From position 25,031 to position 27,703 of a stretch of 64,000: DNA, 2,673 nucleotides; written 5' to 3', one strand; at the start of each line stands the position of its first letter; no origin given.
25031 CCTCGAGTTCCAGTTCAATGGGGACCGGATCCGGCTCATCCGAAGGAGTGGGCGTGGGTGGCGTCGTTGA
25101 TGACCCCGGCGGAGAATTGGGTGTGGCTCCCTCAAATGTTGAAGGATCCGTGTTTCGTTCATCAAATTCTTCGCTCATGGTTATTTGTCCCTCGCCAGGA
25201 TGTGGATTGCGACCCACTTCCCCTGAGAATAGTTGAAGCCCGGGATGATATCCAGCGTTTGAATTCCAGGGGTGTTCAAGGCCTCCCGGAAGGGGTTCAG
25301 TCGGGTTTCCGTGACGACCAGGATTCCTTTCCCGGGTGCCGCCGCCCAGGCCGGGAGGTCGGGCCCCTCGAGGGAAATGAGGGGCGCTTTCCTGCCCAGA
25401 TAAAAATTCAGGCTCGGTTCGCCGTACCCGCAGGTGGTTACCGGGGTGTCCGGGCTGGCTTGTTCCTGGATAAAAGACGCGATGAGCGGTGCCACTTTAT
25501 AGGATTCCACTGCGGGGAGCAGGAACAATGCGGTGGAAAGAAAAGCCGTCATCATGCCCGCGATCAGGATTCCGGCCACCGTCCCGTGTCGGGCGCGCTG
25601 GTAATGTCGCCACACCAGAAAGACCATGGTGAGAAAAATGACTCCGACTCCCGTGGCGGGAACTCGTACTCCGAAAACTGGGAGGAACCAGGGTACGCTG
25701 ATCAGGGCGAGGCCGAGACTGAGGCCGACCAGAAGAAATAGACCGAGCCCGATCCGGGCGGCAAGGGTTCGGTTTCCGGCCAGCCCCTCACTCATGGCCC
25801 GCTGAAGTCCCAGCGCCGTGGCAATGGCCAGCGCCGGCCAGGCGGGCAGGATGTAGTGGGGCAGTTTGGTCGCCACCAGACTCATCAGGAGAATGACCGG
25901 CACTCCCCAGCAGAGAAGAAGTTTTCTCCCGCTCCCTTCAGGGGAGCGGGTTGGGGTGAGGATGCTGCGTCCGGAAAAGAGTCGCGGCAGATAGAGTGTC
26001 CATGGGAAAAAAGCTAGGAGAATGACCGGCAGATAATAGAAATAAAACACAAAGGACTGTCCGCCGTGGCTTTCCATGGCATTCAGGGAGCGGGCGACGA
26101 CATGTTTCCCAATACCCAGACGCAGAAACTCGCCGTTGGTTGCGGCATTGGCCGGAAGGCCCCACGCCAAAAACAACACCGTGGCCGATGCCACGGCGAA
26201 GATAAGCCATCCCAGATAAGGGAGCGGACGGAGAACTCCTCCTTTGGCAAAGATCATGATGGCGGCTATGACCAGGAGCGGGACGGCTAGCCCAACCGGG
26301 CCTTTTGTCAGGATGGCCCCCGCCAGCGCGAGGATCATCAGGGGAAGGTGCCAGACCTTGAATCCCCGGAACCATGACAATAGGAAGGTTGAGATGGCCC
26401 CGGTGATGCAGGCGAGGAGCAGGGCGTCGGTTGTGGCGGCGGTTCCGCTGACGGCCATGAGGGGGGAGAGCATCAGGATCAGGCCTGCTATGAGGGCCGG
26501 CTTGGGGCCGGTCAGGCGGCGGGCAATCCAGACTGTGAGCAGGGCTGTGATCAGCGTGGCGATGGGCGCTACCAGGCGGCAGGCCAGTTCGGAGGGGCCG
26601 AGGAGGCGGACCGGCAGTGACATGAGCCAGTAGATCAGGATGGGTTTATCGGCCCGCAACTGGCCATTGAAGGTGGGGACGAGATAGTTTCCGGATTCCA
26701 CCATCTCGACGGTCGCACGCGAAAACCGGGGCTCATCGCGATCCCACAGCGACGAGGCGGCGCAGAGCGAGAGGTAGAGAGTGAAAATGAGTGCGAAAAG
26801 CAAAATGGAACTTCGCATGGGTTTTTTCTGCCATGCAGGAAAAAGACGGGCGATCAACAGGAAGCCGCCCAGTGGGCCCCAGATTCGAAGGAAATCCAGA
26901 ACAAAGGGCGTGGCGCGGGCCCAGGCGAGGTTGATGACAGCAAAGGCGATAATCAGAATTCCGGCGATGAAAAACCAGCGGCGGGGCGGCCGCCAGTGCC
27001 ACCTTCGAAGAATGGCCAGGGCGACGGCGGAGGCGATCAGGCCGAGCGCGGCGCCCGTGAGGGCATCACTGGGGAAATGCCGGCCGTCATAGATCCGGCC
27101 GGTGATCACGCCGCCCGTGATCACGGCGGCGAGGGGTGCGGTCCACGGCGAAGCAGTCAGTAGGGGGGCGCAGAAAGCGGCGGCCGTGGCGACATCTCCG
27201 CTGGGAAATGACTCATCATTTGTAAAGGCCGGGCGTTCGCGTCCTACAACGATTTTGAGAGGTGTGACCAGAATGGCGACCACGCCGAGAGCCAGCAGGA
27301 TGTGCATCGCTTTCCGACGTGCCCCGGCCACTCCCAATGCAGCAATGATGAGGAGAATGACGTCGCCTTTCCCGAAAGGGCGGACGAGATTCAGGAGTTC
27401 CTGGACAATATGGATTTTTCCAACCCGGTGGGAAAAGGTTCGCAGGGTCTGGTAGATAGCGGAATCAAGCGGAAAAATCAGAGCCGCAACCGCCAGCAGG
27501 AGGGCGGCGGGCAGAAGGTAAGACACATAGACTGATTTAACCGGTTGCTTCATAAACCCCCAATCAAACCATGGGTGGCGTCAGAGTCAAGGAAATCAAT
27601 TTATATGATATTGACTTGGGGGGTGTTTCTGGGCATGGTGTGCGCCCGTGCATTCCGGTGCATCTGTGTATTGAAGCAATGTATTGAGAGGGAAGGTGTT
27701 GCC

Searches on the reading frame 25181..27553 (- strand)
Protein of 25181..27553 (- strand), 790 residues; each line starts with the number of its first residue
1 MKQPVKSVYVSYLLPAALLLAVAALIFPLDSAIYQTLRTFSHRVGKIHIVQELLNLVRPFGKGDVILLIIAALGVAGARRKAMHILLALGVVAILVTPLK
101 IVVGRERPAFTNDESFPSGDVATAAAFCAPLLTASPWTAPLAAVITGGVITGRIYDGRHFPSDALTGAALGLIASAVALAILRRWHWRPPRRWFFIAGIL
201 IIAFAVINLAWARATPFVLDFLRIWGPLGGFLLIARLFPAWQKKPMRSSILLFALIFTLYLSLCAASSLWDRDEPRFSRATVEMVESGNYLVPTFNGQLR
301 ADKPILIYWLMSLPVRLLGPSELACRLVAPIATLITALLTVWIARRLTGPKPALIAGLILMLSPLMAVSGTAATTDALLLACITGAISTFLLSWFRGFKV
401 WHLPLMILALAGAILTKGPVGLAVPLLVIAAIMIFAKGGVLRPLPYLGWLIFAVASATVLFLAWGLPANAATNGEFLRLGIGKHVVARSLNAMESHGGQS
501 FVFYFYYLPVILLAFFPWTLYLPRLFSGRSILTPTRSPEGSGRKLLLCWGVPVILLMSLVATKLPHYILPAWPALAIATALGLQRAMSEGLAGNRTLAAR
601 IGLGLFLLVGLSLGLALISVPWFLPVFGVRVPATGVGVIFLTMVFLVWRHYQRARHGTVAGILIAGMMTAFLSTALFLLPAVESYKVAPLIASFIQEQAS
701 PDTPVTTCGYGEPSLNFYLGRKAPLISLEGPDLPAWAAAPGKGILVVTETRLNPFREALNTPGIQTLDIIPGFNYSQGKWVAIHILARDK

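Call 50: search_protein_families(library=pfam, proteins=[window:25181-27553:-], max_evalue=0.00001)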
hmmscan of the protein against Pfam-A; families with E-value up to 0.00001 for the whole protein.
window:25181-27553:- (790 aa): 2 families
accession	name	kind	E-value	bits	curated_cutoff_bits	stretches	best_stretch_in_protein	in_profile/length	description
PF13231.12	PMT_2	-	6.5e-16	59.4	26.1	1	302-460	1-158/160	Dolichyl-phosphate-mannose-protein mannosyltransferase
PF01569.27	PAP2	-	1.4e-12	47.9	27.2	1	82-184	2-127/130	PAP2 superfamily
